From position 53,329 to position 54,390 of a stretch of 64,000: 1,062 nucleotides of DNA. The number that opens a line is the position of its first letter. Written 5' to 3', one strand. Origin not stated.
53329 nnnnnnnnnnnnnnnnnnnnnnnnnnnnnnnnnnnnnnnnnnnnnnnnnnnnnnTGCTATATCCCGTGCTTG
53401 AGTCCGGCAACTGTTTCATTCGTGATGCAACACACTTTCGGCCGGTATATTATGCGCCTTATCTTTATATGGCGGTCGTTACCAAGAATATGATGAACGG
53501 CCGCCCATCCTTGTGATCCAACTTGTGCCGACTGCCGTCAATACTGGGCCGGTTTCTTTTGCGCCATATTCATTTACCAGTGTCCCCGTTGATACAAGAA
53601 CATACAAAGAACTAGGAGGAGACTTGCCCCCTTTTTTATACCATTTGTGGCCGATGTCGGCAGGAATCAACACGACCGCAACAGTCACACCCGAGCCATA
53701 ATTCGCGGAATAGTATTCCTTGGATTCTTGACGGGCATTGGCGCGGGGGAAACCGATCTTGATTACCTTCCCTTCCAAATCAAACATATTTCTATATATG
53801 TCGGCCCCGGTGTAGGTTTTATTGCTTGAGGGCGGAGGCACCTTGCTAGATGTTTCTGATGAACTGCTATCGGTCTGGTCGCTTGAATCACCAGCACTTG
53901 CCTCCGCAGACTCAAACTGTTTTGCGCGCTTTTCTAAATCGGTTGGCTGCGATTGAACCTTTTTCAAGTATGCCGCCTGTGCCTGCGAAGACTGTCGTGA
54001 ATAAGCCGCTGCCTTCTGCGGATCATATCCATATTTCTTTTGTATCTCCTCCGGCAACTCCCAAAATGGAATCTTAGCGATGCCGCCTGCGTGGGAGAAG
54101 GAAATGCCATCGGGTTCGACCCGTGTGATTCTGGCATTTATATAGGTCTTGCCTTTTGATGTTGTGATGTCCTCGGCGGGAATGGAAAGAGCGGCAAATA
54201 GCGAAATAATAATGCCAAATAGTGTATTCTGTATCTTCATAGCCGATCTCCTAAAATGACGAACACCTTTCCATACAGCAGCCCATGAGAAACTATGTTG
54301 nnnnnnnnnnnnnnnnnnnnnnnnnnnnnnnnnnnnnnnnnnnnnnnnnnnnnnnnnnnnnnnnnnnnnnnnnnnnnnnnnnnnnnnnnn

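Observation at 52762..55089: Low-GC three-gene cargo module of paralogous zinc-ribbon membrane proteins at the variable end of the satellite-like element: candidate novel defence or exclusion system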

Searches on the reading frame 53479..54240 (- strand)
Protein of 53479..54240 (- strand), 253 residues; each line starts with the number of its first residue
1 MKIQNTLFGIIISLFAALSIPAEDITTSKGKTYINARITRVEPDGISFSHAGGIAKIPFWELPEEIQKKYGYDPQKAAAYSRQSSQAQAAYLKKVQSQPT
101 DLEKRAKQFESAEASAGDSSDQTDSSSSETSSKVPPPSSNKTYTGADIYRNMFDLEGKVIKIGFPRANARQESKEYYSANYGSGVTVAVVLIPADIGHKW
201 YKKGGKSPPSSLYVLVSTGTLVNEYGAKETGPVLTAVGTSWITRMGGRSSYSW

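Call 5: search_protein_families(library=pfam, proteins=[window:53479-54240:-], max_evalue=1)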
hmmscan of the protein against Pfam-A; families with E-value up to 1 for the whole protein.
window:53479-54240:- (253 aa): 2 families
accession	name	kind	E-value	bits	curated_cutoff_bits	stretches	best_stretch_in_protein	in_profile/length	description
PF09675.16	Chlamy_scaf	-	0.0038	17.8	25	1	59-103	79-114/134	Chlamydia-phage Chp2 scaffold (Chlamy_scaf)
PF13709.12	DUF4159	-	0.17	11.8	25.9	1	138-204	110-178/202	Domain of unknown function (DUF4159)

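Call 6: search_protein_families(library=padloc, proteins=[window:53479-54240:-], max_evalue=1)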
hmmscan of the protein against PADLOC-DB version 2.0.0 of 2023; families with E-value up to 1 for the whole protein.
window:53479-54240:- (253 aa): 0 families

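Call 9: search_protein_families(library=phrogs, proteins=[window:53479-54240:-], max_evalue=0.01)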
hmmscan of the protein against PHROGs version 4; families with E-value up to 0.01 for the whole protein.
window:53479-54240:- (253 aa): 0 families

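Call 12: find_homologous_proteins(query=window:53479-54240:-)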
Query window:53479-54240:- (253 aa): 38 proteins with E <= 0.001 among 1312 candidates.
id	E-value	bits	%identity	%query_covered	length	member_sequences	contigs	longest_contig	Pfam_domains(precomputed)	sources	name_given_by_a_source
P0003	3.8e-161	553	100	100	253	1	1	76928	-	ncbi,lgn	ncbi:MAG: hypothetical protein AB7T27_09635 [Kiritimatiellia bacterium]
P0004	1.2e-84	302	56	98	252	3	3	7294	-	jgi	jgi:type II secretory pathway pseudopilin PulG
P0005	4.7e-36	143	79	35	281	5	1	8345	PF11839.14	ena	-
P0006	1.5e-29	122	67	35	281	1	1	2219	-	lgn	-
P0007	6.1e-28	117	66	35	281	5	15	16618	-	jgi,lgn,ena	-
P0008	1.1e-20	93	48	40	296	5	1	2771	-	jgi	jgi:hypothetical protein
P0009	1.2e-20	93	50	40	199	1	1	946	-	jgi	-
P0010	1.8e-20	92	44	38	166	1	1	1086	-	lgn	-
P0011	1.7e-19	89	49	39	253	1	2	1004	PF12869.14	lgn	-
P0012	3.2e-19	88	45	43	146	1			-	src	-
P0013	1.9e-18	85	46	43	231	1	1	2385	-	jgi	jgi:hypothetical protein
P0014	1.9e-18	85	40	49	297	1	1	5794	-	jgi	jgi:hypothetical protein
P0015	2.7e-18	85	46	41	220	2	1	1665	-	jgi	jgi:hypothetical protein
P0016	3.6e-18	85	42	51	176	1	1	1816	-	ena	-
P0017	5.6e-18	84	46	38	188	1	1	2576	-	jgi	jgi:hypothetical protein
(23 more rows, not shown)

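Call 15: find_encoding_contigs(protein=P0004, flank=10000)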
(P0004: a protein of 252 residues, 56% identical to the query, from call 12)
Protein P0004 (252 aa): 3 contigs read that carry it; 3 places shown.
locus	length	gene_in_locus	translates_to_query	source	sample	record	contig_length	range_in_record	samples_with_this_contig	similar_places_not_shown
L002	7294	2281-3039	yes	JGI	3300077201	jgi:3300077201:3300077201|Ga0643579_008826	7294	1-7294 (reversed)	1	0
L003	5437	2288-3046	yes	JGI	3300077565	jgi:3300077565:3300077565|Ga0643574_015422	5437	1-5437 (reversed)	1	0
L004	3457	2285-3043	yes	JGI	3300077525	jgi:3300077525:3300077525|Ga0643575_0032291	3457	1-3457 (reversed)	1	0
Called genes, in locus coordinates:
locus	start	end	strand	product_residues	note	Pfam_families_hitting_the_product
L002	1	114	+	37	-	?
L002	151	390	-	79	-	-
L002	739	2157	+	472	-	PF04055:Radical_SAM, PF13186:SPASM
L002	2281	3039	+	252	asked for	-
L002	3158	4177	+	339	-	-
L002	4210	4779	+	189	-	-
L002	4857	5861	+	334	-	-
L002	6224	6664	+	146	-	-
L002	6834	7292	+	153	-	?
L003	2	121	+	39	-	?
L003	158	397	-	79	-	-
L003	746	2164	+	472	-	PF04055:Radical_SAM, PF13186:SPASM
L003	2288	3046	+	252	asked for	-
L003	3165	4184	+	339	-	-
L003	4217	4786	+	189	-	-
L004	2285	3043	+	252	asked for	-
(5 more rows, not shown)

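Call 22: search_protein_families(library=ncbifam, proteins=[window:53479-54240:-], max_evalue=0.1)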
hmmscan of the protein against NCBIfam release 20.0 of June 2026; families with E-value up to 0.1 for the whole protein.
window:53479-54240:- (253 aa): 1 family
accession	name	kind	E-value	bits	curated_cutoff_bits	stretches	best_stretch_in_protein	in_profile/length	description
TIGR01000.1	bacteriocin_acc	subfamily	0.014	14.3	258.85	1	72-133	218-277/457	bacteriocin secretion accessory protein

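Call 27: search_solved_structures(query=window:53479-54240:-, max_evalue=1)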
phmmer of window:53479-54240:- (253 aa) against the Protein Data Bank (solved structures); distinct sequences matched with E-value up to 1: 0.

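Call 44: search_dna_similar(query=window:53479-54240:-, collection=phages, mode=protein, max_evalue=0.01)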
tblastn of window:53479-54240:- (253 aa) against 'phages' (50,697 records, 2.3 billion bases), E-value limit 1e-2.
No match.

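Call 48: predict_structure(alignment_id=A2)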
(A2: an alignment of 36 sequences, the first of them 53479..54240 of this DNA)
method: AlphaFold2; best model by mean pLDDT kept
length: 253 residues; sequences in the alignment: 36
mean_pLDDT: 62.5   pTM: 0.43
mean pLDDT of the five models: 62.5, 62.1, 61.7, 59.3, 58.7
residues with pLDDT >= 90: 71; 70-90: 32; 50-70: 22; < 50: 128
segments of 3 or more residues with pLDDT < 50: 123-203, 207-245, 247-253
pLDDT, mean of each block of 10 residues (from residue 1): 68 67 95 96 96 95 97 95 94 85 79 72 44 34 42 42 35 33 39 39 47 45 44 44 44 39
secondary structure, 60 per line:
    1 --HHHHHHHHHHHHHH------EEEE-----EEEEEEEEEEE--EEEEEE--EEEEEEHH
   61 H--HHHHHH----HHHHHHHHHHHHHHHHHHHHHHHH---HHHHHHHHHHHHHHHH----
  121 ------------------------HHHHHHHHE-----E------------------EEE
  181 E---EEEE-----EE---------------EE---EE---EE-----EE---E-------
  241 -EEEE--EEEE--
elements in order: H3-16 E23-26 E32-42 E45-50 E53-58 H64-69 H74-97 H101-116 H145-152 E178-181 E185-188 E242-245 E248-251

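Call 90: search_protein_families(library=pfam, alignment_id=A2, max_evalue=0.001)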
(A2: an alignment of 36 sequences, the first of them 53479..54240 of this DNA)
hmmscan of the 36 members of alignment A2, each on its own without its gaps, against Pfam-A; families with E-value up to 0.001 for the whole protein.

A. member 1, window:53479-54240:- (253 aa): 0 families

B. families by the number of members that match (of 36 scanned): 5 families
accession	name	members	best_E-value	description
PF11839.13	Alanine_zipper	2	8.4e-06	Alanine-zipper, major outer membrane lipoprotein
PF12869.13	tRNA_anti-like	1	3.1e-07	tRNA_anti-like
PF00326.27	Peptidase_S9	1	7.3e-06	Prolyl oligopeptidase family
PF12146.15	Hydrolase_4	1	0.00048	Serine aminopeptidase, S33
PF12772.12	GHBP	1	0.00058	Growth hormone receptor binding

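Call 102: find_related_loci(query=A2, collection=viral_contigs, flank=8000)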
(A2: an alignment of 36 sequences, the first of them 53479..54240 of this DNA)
Query A2 (253 aa) in viral_contigs; peptide patterns used: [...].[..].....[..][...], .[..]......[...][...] (x = any residue, [..] = any of these).
41 stretches matched a pattern, but none encodes a relative of the query by tblastn (E <= 1e-3).
